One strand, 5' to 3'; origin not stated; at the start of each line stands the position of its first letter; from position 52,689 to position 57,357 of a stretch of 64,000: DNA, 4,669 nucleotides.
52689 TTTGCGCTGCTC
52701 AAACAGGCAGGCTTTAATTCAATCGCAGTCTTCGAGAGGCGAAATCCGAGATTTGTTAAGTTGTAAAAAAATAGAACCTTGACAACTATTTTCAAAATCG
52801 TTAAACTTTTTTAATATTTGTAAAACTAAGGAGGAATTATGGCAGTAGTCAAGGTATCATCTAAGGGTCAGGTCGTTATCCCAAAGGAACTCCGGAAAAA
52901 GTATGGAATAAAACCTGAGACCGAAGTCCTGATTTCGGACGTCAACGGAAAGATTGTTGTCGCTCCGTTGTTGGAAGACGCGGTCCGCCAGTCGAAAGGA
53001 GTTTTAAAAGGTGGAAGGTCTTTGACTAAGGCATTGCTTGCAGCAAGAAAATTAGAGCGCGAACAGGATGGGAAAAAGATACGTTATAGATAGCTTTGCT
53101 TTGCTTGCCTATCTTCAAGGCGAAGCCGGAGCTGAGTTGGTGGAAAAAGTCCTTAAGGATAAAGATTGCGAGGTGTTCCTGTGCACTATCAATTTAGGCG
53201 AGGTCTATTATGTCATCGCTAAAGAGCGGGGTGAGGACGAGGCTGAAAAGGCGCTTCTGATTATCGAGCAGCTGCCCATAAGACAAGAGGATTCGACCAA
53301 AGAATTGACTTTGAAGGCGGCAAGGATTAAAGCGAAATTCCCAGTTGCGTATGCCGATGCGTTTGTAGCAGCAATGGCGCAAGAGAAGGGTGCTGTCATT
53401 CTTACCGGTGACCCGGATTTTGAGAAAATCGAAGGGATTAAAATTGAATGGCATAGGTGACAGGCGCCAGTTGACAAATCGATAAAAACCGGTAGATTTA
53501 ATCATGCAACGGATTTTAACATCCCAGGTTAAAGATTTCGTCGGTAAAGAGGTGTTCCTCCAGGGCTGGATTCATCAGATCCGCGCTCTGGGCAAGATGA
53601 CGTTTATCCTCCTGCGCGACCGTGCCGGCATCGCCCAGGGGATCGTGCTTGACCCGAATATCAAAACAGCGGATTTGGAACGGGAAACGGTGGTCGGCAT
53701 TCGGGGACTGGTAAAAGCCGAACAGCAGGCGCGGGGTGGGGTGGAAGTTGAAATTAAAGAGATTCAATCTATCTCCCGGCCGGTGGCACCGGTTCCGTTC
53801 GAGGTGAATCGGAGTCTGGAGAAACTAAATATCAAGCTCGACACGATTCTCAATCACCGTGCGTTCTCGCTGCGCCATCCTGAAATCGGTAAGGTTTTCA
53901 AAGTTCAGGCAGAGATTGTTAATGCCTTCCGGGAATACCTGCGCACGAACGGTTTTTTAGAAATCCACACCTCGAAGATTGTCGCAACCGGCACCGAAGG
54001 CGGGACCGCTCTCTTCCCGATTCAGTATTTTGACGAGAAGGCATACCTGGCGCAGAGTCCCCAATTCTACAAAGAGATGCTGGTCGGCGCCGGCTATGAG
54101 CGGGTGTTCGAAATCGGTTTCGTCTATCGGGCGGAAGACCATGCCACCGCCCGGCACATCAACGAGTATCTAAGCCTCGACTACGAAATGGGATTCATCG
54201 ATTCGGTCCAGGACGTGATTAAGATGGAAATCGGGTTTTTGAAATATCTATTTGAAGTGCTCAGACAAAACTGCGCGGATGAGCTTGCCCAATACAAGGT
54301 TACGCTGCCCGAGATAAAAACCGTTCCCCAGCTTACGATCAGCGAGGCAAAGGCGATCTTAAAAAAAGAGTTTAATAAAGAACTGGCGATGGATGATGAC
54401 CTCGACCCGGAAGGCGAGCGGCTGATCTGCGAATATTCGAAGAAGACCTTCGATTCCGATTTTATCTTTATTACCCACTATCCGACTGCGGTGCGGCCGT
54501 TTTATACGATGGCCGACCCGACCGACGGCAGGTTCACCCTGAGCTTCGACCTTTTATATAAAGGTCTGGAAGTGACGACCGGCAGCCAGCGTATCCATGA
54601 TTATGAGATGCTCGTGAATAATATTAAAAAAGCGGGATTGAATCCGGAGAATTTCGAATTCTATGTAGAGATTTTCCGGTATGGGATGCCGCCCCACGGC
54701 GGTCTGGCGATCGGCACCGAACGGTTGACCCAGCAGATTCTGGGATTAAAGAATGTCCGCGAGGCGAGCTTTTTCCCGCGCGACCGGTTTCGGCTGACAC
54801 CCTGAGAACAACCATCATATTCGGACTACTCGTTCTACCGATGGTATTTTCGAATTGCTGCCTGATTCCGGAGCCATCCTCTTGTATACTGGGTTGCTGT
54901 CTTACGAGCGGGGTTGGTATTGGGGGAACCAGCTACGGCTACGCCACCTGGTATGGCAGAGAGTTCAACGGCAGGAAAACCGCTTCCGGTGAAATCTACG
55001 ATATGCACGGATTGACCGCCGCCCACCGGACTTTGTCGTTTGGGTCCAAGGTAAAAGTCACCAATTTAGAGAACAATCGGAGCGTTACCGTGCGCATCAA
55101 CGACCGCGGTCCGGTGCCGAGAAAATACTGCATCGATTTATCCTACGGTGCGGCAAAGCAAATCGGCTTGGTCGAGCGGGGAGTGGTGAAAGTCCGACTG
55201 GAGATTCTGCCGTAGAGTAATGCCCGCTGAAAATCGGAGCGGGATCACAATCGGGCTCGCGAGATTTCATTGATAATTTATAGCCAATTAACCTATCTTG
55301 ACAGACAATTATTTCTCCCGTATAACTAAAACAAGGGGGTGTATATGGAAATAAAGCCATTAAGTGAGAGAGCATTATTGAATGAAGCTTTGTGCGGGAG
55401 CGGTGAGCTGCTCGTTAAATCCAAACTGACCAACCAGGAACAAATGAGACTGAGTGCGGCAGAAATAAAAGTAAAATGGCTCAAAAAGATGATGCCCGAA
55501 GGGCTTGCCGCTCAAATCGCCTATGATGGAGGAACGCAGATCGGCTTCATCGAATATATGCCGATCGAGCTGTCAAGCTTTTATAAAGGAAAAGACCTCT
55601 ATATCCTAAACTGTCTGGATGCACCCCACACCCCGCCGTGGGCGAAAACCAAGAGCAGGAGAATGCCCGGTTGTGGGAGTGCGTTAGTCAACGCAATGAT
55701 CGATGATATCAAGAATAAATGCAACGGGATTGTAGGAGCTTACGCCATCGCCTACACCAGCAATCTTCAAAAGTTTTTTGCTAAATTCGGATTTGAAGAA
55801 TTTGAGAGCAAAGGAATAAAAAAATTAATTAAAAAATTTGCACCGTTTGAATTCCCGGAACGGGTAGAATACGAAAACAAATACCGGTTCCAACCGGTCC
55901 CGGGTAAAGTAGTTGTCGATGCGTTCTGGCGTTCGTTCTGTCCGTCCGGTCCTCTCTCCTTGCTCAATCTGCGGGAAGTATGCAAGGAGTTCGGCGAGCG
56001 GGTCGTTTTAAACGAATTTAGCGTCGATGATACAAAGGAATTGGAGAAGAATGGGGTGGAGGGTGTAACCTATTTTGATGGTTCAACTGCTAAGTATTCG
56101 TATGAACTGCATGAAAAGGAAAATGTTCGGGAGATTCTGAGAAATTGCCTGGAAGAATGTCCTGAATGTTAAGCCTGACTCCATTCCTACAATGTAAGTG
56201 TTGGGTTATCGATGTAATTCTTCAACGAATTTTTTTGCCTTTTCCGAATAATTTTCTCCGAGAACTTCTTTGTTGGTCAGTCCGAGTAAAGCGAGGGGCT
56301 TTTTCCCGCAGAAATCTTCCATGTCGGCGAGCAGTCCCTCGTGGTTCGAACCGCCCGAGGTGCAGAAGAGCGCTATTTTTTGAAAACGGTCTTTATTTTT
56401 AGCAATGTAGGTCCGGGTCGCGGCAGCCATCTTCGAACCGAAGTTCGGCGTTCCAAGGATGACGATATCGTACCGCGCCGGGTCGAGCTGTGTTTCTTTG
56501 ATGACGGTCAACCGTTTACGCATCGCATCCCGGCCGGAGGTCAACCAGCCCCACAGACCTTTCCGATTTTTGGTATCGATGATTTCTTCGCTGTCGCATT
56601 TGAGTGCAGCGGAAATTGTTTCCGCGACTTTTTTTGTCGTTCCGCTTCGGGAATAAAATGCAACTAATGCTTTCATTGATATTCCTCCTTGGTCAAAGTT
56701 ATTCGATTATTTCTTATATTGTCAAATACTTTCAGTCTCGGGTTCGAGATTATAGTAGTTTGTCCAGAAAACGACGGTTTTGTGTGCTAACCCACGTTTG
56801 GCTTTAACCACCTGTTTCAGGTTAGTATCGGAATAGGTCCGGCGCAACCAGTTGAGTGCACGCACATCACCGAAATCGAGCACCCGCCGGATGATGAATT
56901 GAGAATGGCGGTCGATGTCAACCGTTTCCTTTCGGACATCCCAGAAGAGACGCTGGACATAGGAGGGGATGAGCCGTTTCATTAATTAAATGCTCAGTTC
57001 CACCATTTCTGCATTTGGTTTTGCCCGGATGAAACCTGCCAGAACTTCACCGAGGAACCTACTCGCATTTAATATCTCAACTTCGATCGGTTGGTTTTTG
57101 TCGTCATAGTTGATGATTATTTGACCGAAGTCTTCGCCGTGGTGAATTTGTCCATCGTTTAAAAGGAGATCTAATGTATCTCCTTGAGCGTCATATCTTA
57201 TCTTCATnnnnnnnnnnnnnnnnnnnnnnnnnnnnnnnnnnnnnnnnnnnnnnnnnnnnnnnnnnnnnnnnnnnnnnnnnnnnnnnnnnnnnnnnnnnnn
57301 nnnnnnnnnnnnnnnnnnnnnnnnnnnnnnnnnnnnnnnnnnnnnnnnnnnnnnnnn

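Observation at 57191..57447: Homopolymeric C8/G8 tract switches a DUF4258 toxin-like gene off: candidate phase variation of a toxin-antitoxin pair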

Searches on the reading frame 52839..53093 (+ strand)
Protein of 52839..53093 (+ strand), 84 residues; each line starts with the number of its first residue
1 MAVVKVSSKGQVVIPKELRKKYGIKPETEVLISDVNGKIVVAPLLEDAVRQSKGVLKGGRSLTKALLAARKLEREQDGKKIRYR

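Call 44: search_protein_families(library=pfam, proteins=[window:52839-53093:+], max_evalue=0.001)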
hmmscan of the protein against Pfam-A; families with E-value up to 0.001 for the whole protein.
window:52839-53093:+ (84 aa): 1 family
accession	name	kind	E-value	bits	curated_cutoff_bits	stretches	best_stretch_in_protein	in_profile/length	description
PF04014.23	MazE_antitoxin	-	3.1e-12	46.7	24.7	1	3-43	1-42/48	Antidote-toxin recognition MazE, bacterial antitoxin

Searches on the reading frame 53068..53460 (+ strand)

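Call 44: search_protein_families(library=pfam, proteins=[window:53068-53460:+], max_evalue=0.001)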
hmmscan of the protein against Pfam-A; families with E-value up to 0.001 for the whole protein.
window:53068-53460:+ (130 aa): 2 families
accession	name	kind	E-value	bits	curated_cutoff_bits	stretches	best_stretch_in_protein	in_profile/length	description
PF01850.27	PIN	-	4.2e-18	66.5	23.6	1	5-122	1-118/120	PIN domain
PF13470.12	PIN_3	-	0.00019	22.7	27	1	4-115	1-113/115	PIN domain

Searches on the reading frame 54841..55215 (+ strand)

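Call 44: search_protein_families(library=pfam, proteins=[window:54841-55215:+], max_evalue=0.001)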
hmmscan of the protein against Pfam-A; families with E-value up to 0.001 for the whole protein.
window:54841-55215:+ (124 aa): 1 family
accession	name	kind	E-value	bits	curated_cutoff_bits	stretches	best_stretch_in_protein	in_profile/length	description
PF03330.24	DPBB_1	-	2e-26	92.5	28.8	1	31-119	2-82/83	Lytic transglycolase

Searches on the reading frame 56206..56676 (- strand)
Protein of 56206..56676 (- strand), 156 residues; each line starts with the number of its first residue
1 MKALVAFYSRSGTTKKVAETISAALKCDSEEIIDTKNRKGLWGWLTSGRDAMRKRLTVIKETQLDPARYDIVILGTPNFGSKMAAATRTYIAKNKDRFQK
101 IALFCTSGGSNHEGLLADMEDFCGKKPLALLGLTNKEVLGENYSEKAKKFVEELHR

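Call 26: search_protein_families(library=pfam, proteins=[window:56206-56676:-], max_evalue=0.001)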
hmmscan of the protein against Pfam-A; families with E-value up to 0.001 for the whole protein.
window:56206-56676:- (156 aa): 3 families
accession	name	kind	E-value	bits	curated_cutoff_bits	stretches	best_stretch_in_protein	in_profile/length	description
PF12724.12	Flavodoxin_5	-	2.3e-08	34.9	27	0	4-34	1-33/145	Flavodoxin domain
PF12682.12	Flavodoxin_4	-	8.4e-08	32.3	24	1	2-120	1-125/155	Flavodoxin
PF12641.12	Flavodoxin_3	-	9.3e-05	22.7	27.5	0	5-37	2-33/160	Flavodoxin domain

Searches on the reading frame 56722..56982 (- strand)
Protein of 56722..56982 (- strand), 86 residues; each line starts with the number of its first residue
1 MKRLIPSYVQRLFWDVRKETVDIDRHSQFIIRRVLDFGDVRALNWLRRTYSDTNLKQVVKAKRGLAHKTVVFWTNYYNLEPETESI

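Call 5: search_protein_families(library=pfam, proteins=[window:56725-56982:-], max_evalue=0.1)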
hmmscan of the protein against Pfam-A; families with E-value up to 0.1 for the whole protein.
seq(86 aa): 1 family
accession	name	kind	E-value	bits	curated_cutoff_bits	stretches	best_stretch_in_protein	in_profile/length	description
PF21956.1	DUF6922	-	5.1e-15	55.1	27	1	11-59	4-52/52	Family of unknown function (DUF6922)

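Call 42: find_encoding_contigs(protein=window:56722-56982:-, flank=3000, max_places=6)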
Protein window:56722-56982:- (86 aa): no gene with exactly this product is on record in the collection.

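Call 62: search_protein_families(library=padloc, proteins=[window:56725-56982:-], max_evalue=0.01)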
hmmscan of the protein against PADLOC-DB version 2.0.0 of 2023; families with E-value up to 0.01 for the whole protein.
window:56725-56982:- (86 aa): 0 families

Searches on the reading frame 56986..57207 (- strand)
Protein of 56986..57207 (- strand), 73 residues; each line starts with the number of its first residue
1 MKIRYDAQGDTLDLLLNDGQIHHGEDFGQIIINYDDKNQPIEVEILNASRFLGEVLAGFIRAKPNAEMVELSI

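Call 5: search_protein_families(library=pfam, proteins=[window:56989-57207:-], max_evalue=0.1)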
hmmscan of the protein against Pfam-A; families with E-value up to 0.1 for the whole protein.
seq(73 aa): 1 family
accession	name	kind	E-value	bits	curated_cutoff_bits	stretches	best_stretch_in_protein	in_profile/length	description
PF10049.14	DUF2283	-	7.2e-11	42.5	23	1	2-49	1-49/49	Protein of unknown function (DUF2283)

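Call 6: search_protein_families(library=ncbifam, proteins=[window:56989-57207:-], max_evalue=0.1)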
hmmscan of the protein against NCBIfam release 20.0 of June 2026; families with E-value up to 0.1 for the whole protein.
seq(73 aa): 0 families

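Call 10: find_encoding_contigs(protein=window:56986-57207:-, flank=5000, max_places=10)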
Protein window:56986-57207:- (73 aa): no gene with exactly this product is on record in the collection.

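Call 55: find_homologous_proteins(query=window:56989-57207:-, max_evalue=1e-10)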
Query window:56989-57207:- (73 aa): 2 proteins with E <= 1e-10 among 2 candidates.
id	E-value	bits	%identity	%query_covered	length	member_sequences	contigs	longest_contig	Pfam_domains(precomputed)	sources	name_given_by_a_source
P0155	2.1e-40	153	100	100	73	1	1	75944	PF10049.15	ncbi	-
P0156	3.4e-32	127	84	100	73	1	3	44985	PF10049.15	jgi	jgi:uncharacterized protein YuzE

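Call 57: find_encoding_contigs(protein=P0155, flank=10000, max_places=10)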
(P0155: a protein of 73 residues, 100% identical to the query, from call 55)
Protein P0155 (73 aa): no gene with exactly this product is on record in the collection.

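Call 58: find_encoding_contigs(protein=P0156, flank=4000, max_places=10)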
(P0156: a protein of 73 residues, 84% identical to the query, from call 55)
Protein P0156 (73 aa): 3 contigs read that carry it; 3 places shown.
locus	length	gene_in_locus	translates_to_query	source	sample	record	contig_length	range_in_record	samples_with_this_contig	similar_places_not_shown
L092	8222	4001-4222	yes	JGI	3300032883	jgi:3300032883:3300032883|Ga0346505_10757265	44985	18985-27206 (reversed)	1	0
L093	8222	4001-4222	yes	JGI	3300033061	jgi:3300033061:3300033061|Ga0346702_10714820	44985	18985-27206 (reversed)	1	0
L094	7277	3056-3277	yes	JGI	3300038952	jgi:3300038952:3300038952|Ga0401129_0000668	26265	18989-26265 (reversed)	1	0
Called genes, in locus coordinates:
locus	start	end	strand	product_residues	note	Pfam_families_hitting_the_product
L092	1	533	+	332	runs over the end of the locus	-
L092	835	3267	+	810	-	PF00521:DNA_topoisoIV, PF03989:DNA_gyraseA_C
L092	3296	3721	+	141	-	PF00383:dCMP_cyt_deam_1, PF14437:MafB19-deam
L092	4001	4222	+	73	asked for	PF10049:DUF2283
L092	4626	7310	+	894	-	PF23157:DUF7055 (faint), PF18962:Por_Secre_tail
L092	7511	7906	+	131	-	PF00293:NUDIX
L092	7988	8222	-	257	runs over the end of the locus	PF02673:BacA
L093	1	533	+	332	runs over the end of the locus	-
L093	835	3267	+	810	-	PF00521:DNA_topoisoIV, PF03989:DNA_gyraseA_C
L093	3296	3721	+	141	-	PF00383:dCMP_cyt_deam_1, PF14437:MafB19-deam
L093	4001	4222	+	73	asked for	PF10049:DUF2283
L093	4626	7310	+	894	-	PF23157:DUF7055 (faint), PF18962:Por_Secre_tail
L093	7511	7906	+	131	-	PF00293:NUDIX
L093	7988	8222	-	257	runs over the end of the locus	PF02673:BacA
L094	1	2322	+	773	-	PF00521:DNA_topoisoIV, PF03989:DNA_gyraseA_C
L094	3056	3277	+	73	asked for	PF10049:DUF2283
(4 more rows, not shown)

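Call 60: list_cluster_members(proteins=[P0155])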
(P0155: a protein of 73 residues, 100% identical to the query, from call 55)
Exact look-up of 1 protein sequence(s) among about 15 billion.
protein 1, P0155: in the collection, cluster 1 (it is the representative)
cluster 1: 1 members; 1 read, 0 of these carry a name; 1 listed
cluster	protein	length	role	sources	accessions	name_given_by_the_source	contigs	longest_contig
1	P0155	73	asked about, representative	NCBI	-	-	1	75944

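Call 62: search_protein_families(library=padloc, proteins=[window:56989-57207:-], max_evalue=0.01)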
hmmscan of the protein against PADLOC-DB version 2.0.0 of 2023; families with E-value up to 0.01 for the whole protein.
window:56989-57207:- (73 aa): 0 families
